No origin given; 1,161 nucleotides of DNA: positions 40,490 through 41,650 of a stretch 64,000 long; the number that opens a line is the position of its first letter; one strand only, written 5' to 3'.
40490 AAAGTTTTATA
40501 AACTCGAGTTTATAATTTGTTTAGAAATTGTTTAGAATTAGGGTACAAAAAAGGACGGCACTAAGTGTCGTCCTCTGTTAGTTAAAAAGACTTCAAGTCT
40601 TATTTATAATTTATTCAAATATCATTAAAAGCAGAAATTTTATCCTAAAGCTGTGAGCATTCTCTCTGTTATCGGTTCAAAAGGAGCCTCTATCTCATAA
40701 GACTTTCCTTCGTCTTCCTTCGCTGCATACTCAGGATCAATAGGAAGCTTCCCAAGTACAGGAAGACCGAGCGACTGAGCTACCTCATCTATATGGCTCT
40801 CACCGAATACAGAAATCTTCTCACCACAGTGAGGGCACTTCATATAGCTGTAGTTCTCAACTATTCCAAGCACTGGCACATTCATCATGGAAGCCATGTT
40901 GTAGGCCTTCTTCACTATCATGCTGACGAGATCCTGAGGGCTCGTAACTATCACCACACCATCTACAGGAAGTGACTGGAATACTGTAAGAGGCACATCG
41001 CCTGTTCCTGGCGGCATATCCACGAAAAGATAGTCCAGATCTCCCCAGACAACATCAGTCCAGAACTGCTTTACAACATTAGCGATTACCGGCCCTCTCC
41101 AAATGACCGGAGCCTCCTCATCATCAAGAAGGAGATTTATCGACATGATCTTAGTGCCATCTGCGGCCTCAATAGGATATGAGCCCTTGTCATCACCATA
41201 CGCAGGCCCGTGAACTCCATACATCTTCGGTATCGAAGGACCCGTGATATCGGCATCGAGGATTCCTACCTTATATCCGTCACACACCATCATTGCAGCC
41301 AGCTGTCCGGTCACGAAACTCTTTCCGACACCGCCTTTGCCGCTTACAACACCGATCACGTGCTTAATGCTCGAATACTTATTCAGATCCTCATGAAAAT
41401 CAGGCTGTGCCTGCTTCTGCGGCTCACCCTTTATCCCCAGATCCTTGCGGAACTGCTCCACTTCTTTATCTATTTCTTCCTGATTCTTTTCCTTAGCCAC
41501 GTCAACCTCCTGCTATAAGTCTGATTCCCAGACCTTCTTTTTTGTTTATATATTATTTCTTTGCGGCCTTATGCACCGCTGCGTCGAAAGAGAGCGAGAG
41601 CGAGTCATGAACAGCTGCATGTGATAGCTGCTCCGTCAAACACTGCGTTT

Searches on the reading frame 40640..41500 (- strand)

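Call 16: search_protein_families(library=pfam, proteins=[window:40640-41500:-])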
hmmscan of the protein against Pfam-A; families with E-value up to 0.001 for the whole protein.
window:40640-41500:- (286 aa): 4 families
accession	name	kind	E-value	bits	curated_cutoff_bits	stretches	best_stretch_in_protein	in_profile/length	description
PF10609.15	ParA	-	6.3e-92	307.9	27.1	1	45-280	2-237/246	NUBPL iron-transfer P-loop NTPase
PF01656.29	CbiA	-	1.2e-09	38.6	25.4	1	49-91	1-43/125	CobQ/CobB/MinD/ParA nucleotide binding domain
PF13614.12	AAA_31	-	7.3e-05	23.2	27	1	47-85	2-40/177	AAA domain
PF00142.24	Fer4_NifH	-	0.00084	19.3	25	0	52-84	5-37/271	4Fe-4S iron sulfur cluster binding proteins, NifH/frxC family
